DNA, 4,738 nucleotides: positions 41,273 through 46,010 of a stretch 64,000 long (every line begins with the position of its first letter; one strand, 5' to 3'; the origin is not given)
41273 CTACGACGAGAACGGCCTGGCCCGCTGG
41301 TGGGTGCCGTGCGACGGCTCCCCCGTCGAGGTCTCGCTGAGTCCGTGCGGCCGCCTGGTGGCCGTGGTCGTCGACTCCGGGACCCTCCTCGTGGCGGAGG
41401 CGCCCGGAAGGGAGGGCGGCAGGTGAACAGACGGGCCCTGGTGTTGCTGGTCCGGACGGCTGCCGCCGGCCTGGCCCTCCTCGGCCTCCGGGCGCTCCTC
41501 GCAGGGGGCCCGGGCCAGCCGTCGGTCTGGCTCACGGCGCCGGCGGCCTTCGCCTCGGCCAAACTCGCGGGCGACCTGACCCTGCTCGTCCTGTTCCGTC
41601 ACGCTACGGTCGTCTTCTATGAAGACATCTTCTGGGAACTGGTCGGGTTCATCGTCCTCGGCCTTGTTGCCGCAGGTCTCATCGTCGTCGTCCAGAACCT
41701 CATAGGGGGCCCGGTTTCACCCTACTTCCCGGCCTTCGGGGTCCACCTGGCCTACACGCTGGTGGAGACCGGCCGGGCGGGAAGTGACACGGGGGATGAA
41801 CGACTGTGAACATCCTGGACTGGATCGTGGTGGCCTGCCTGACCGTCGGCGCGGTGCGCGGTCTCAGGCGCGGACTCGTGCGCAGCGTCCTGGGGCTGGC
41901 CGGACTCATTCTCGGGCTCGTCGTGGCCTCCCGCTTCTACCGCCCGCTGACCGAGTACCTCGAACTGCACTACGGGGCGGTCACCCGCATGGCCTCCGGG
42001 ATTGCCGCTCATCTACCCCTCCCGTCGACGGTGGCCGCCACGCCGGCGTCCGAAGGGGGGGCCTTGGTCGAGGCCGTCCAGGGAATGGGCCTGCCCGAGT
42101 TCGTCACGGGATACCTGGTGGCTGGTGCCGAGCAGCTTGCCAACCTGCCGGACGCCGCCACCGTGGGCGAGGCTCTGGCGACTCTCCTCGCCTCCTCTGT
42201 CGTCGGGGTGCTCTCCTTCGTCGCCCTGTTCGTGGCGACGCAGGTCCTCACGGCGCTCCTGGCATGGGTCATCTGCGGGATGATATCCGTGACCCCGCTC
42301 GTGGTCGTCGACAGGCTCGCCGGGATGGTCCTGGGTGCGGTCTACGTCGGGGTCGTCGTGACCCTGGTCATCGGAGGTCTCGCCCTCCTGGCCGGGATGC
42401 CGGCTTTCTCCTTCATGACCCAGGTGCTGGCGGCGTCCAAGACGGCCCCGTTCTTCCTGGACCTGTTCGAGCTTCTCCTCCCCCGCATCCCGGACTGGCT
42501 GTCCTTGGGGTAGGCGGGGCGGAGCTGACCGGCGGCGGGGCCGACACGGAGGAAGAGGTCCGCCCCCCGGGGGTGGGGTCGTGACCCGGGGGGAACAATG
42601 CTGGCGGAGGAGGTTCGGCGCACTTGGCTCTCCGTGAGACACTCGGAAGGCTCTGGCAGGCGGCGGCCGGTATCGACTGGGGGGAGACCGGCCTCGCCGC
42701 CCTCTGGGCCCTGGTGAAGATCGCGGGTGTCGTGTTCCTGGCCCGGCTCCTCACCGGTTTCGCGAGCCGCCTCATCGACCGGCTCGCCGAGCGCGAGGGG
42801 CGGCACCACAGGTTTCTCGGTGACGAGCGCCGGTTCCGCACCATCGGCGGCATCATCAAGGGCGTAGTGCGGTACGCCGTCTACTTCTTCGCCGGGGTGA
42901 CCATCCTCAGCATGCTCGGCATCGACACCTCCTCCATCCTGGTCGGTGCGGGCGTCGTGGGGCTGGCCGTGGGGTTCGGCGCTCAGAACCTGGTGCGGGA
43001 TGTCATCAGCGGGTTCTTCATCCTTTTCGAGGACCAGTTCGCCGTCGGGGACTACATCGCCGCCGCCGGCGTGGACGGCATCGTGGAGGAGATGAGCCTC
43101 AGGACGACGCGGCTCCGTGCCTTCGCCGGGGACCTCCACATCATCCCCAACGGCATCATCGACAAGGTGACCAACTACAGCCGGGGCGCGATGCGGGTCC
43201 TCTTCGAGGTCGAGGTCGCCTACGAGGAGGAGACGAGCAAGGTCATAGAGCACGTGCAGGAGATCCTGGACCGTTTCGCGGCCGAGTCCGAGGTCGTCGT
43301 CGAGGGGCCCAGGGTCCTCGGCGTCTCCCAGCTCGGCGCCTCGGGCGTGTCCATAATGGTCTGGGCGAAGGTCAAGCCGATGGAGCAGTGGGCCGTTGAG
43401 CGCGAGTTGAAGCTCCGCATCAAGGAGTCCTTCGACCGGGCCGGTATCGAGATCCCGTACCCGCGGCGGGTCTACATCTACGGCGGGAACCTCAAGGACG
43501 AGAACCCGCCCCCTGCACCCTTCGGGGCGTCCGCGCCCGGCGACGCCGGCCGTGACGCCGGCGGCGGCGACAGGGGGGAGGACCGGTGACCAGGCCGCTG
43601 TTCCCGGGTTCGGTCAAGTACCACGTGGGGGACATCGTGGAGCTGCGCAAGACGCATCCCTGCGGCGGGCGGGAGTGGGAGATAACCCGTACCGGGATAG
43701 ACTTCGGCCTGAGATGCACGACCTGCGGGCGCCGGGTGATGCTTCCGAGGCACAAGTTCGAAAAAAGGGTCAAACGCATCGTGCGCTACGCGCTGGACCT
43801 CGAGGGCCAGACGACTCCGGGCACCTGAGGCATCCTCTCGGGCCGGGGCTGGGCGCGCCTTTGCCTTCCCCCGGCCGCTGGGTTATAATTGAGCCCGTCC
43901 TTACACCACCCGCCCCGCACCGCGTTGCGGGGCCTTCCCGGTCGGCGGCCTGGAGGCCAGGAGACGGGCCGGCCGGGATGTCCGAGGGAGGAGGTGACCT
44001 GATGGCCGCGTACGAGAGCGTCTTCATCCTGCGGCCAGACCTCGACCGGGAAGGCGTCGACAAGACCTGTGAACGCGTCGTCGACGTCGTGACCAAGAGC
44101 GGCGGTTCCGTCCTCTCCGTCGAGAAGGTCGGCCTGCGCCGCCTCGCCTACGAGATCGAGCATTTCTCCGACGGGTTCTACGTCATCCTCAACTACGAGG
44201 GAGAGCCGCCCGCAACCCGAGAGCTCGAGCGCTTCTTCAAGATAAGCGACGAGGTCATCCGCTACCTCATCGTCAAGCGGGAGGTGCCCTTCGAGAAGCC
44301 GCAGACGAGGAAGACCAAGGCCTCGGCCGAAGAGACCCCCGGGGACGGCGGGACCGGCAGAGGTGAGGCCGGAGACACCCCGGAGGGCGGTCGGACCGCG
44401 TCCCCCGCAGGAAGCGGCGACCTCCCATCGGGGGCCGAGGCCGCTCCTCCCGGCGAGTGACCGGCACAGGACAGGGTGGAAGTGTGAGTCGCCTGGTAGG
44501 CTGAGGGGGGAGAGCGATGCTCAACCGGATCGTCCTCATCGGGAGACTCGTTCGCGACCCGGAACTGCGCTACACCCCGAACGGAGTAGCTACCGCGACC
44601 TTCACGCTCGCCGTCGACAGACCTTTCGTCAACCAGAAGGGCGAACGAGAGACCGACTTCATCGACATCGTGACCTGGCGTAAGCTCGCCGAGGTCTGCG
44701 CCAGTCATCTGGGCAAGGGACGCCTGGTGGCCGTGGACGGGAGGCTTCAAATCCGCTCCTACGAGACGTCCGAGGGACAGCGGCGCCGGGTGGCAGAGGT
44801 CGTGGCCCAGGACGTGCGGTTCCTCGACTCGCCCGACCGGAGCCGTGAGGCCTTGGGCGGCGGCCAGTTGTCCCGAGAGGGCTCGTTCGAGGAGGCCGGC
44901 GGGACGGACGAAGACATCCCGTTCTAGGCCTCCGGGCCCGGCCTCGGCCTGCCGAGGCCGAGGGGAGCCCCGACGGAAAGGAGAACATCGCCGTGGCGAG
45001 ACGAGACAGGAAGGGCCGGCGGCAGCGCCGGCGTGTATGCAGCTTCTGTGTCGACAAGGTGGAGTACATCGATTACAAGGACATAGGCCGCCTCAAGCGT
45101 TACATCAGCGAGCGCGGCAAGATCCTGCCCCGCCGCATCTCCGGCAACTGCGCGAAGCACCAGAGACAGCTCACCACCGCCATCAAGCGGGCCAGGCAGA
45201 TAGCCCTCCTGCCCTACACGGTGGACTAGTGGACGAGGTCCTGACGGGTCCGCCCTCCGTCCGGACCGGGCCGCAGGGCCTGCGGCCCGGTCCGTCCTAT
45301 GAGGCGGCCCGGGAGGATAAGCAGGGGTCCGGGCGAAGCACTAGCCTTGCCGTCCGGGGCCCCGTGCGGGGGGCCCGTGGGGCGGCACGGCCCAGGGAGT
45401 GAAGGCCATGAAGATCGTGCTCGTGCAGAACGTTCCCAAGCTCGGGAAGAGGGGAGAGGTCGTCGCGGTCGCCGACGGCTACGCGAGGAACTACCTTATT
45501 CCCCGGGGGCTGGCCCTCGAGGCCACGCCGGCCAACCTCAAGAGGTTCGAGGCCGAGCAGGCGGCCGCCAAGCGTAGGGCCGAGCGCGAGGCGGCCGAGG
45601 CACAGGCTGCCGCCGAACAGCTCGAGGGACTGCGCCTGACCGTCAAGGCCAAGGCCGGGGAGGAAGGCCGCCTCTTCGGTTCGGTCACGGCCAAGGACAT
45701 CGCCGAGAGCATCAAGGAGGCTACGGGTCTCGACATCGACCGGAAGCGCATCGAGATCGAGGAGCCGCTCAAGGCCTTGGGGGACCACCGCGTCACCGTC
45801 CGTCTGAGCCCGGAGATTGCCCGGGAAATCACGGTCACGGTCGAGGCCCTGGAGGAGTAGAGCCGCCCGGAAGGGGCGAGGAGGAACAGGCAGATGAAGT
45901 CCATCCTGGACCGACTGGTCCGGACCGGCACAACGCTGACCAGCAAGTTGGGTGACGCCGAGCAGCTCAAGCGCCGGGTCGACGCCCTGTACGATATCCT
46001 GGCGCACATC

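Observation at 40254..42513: Three translationally coupled membrane genes: a beta-propeller protein, a small TM protein and CvpA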

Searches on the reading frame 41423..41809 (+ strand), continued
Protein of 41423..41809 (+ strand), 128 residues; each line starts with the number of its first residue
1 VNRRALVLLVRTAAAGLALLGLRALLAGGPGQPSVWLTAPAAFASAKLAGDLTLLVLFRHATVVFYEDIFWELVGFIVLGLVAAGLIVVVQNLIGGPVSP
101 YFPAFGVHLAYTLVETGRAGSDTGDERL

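Call 53: find_related_loci(query=A4, collection=metagenome_contigs, flank=5000)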
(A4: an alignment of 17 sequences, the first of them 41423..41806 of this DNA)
Query A4 (128 aa) in metagenome_contigs; peptide patterns used: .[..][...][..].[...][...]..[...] (x = any residue, [..] = any of these).
332 stretches matched a pattern; 4 encode a relative of the query (tblastn E <= 1e-3); 4 distinct loci.
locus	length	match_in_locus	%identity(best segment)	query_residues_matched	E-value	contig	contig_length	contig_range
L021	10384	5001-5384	95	1-128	2e-63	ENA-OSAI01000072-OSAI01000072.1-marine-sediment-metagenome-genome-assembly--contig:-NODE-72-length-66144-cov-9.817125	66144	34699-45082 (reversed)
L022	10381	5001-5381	49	1-127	3e-33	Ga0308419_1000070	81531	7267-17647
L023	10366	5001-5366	52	2-122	1e-31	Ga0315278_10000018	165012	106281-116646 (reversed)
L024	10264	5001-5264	58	33-120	5e-30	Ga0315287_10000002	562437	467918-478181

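Call 61: search_protein_families(library=pfam, alignment_id=A5, max_evalue=1)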
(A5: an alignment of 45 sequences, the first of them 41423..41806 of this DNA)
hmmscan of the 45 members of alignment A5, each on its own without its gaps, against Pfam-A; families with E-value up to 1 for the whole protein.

A. member 1, window:41423-41806:+ (128 aa): 1 family
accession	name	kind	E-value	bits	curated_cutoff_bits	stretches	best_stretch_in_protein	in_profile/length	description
PF06040.16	Adeno_E3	-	0.0022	18.6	25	1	70-93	82-105/126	Adenovirus E3 protein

B. families by the number of members that match (of 45 scanned): 20 families
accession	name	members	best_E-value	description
PF06040.16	Adeno_E3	7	0.0022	Adenovirus E3 protein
PF09925.14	DUF2157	1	0.0026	Predicted membrane protein (DUF2157)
PF02674.22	Colicin_V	1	0.01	Colicin V production protein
PF19683.4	DUF6185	1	0.032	Family of unknown function (DUF6185)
PF11293.13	DUF3094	1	0.042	Protein of unknown function (DUF3094)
PF11847.13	GT-C_AftD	1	0.049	Alpha-(1->3)-arabinofuranosyltransferase, N-terminal GT-C domain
PF04610.19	TrbL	1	0.079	TrbL/VirB6 plasmid conjugal transfer protein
PF06772.16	LtrA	1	0.087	Bacterial low temperature requirement A protein (LtrA)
PF00860.26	Xan_ur_permease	1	0.11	Permease family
PF14256.11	YwiC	1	0.11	YwiC-like protein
PF13272.11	Holin_2-3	1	0.12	Putative 2/3 transmembrane domain holin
PF11022.13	ATP19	1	0.15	ATP synthase subunit K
PF10856.13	DUF2678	1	0.17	Protein of unknown function (DUF2678)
PF18183.6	SLATT_2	1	0.19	SMODS and SLOG-associating 2TM effector domain 2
PF24060.1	DUF7361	1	0.2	Domain of unknown function (DUF7361)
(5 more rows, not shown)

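Call 63: search_solved_structures(query=A5, max_evalue=10)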
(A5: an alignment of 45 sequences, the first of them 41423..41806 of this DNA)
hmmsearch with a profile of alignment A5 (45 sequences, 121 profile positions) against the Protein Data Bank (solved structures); distinct sequences matched with E-value up to 10: 0.

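Call 66: predict_structure(alignment_id=A5)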
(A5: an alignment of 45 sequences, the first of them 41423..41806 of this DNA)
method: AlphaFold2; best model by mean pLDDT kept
length: 128 residues; sequences in the alignment: 45
mean_pLDDT: 94.6   pTM: 0.86
mean pLDDT of the five models: 94.6, 94.3, 93.8, 93.6, 93.4
residues with pLDDT >= 90: 115; 70-90: 9; 50-70: 4; < 50: 0
segments of 3 or more residues with pLDDT < 50: none
pLDDT, mean of each block of 10 residues (from residue 1): 93 98 97 97 98 95 93 98 98 97 98 92 71
secondary structure, 60 per line:
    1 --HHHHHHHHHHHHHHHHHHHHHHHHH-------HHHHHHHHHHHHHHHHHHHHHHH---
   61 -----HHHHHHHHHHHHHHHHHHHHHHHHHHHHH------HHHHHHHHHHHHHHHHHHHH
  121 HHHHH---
elements in order: H3-27 H35-57 H66-94 H101-125

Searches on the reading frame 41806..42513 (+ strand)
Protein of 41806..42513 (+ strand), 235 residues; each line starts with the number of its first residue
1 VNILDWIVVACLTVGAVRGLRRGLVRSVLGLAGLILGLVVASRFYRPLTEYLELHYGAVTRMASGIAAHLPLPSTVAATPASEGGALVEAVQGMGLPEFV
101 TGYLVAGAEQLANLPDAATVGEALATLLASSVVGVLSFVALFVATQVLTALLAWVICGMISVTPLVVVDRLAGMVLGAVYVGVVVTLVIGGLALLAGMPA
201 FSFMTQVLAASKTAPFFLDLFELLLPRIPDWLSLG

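Call 3: search_protein_families(library=pfam, proteins=[window:41806-42513:+], max_evalue=0.01)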
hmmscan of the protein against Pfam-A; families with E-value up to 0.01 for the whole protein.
window:41806-42513:+ (235 aa): 1 family
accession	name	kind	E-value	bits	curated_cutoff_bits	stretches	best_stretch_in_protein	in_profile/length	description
PF02674.22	Colicin_V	-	5e-22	78.9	29.3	2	4-67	1-63/144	Colicin V production protein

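Call 4: search_protein_families(library=ncbifam, proteins=[window:41806-42513:+], max_evalue=0.01)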
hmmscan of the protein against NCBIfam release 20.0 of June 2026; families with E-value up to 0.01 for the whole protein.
window:41806-42513:+ (235 aa): 3 families
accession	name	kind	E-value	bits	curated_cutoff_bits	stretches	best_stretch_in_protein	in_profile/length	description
NF008100.0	PRK10845.1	equivalog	3e-08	33.9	264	2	3-64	3-64/162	colicin V production protein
NF033740.0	MarP_fam_protase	equivalog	2.1e-07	30.3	250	1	4-82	1-76/390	MarP family serine protease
NF002577.0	PRK02228.1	equivalog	0.0024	18.5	112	1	94-137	7-50/101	V-type ATP synthase subunit F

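Call 24: find_homologous_proteins(query=window:41806-42513:+, max_evalue=0.00001)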
Query window:41806-42513:+ (235 aa): 8 proteins with E <= 0.00001 among 8000 candidates.
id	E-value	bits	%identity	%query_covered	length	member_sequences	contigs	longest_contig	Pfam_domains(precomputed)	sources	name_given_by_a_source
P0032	1.1e-132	459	98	100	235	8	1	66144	PF02674.23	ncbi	-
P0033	7.2e-86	306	66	100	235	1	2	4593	PF02674.23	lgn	-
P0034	1.5e-85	305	65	100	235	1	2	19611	PF02674.23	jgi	-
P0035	7.4e-84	299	63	100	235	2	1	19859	PF02674.23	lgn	-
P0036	1.5e-75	272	59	96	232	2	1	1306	PF02674.23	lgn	-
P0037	3.2e-73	264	59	97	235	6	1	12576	PF02674.23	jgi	jgi:uncharacterized membrane protein required for colicin V production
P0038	1.5e-71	259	57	80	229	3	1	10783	PF02674.23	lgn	-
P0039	1.8e-50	190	49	85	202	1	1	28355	PF02674.23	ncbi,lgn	-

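Call 87: search_solved_structures(query=A7, max_evalue=1)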
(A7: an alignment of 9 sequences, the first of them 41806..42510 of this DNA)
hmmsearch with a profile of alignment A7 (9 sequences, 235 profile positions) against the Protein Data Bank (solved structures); distinct sequences matched with E-value up to 1: 1.
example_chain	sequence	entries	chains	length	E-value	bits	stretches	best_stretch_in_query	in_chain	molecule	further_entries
8p84_A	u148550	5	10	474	0.041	16.9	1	46-119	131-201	Monoamine oxidase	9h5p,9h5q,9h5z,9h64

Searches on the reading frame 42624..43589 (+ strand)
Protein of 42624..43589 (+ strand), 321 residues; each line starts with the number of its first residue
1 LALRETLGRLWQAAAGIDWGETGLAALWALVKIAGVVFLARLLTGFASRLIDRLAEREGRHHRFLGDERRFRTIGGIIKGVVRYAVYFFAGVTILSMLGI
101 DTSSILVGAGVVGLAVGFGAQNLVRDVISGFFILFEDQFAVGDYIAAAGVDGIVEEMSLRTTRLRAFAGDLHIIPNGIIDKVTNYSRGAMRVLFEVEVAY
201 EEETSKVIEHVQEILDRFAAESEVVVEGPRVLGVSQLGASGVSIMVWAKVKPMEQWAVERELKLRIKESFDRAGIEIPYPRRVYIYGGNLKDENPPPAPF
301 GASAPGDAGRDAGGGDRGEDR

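Call 3: search_protein_families(library=pfam, proteins=[window:42624-43589:+], max_evalue=0.01)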
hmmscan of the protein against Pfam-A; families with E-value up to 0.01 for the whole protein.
window:42624-43589:+ (321 aa): 4 families
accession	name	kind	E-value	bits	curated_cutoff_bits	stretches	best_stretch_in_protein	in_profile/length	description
PF00924.24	MS_channel_2nd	-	1.8e-21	76.5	20.2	1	122-187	1-68/68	Mechanosensitive ion channel, beta-domain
PF21088.3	MS_channel_1st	-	6e-11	42.6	23.1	1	81-121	2-42/42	Mechanosensitive ion channel, transmembrane helices 2/3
PF21082.3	MS_channel_3rd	-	5.3e-10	40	21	1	193-277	2-88/88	Mechanosensitive ion channel MscS, C-terminal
PF25392.1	MS_channel_TM1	-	0.0047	17.4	27.1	1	29-101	1-75/79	Mechanosensitive ion channel, transmembrane helix 1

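Call 4: search_protein_families(library=ncbifam, proteins=[window:42624-43589:+], max_evalue=0.01)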
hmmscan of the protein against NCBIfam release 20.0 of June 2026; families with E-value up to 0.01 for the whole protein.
window:42624-43589:+ (321 aa): 6 families
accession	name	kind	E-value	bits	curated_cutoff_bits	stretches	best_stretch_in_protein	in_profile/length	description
NF047601.1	MscSThanab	equivalog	8.8e-81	271.4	500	1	31-282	22-272/280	small-conductance mechanosensitive channel MscS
NF008542.0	PRK11465.1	equivalog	5e-39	134.2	596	1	23-280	460-718/741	mechanosensitive channel protein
NF007662.0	PRK10334.1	subfamily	7e-26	91.1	321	1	73-281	64-272/286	small-conductance mechanosensitive channel MscS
NF047602.1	MscsSHelicob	equivalog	2.5e-22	79.6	400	1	81-281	52-253/260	small-conductance mechanosensitive channel MscS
NF008438.0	PRK11281.1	equivalog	2e-16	59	991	1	78-279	878-1081/1113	mechanosensitive channel MscK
NF008180.0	PRK10929.1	equivalog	2.8e-14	51.9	809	1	77-281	874-1080/1109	miniconductance mechanosensitive channel MscM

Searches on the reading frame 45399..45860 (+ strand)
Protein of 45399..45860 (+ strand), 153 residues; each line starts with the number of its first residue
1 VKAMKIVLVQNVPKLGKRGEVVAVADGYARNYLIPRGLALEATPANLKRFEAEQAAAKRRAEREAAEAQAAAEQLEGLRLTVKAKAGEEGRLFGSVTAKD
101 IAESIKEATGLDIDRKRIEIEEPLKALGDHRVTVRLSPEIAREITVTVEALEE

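Call 75: list_cluster_members(proteins=[window:45399-45860:+, window:44993-45229:+, window:44517-44927:+, window:42624-43589:+, window:41806-42513:+, window:40254-41426:+, window:45894-47927:+])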
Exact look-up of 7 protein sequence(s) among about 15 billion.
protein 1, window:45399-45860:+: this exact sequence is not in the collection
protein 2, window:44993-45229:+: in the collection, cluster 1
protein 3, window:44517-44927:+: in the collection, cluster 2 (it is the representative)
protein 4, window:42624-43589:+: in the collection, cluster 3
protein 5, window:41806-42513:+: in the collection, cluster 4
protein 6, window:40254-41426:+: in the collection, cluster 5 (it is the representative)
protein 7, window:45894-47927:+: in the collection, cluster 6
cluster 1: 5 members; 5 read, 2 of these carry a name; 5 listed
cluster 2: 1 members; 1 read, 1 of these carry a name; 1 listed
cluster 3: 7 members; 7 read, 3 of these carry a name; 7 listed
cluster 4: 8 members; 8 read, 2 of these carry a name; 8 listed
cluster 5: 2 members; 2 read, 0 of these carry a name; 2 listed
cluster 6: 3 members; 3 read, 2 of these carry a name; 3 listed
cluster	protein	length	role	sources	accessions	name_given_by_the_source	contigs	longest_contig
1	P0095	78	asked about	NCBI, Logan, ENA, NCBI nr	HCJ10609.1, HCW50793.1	MAG TPA: 30S ribosomal protein S18 [Clostridiales bacterium] | 30S ribosomal protein S18 [Clostridiales bacterium]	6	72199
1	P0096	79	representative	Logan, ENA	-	-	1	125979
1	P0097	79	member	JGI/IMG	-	small subunit ribosomal protein S18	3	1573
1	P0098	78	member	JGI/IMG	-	-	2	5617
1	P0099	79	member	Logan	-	-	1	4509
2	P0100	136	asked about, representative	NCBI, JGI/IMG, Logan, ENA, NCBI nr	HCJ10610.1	MAG TPA: single-stranded DNA-binding protein [Clostridiales bacterium] | single-stranded DNA-binding protein [Clostridiales bacterium]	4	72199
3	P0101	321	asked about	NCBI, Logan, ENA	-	-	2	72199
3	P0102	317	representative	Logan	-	-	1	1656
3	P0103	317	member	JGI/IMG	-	small conductance mechanosensitive channel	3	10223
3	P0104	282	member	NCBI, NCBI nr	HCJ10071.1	MAG TPA: mechanosensitive ion channel protein MscS, partial [Clostridiales bacterium] | mechanosensitive ion channel protein MscS [Clostridiales bacterium]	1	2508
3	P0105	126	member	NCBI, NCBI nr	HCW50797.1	MAG TPA: hypothetical protein DGR79_01825, partial [Clostridiales bacterium] | hypothetical protein [Clostridiales bacterium]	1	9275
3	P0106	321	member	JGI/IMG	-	-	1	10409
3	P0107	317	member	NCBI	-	-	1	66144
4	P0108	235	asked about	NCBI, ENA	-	-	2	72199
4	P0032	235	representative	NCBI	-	-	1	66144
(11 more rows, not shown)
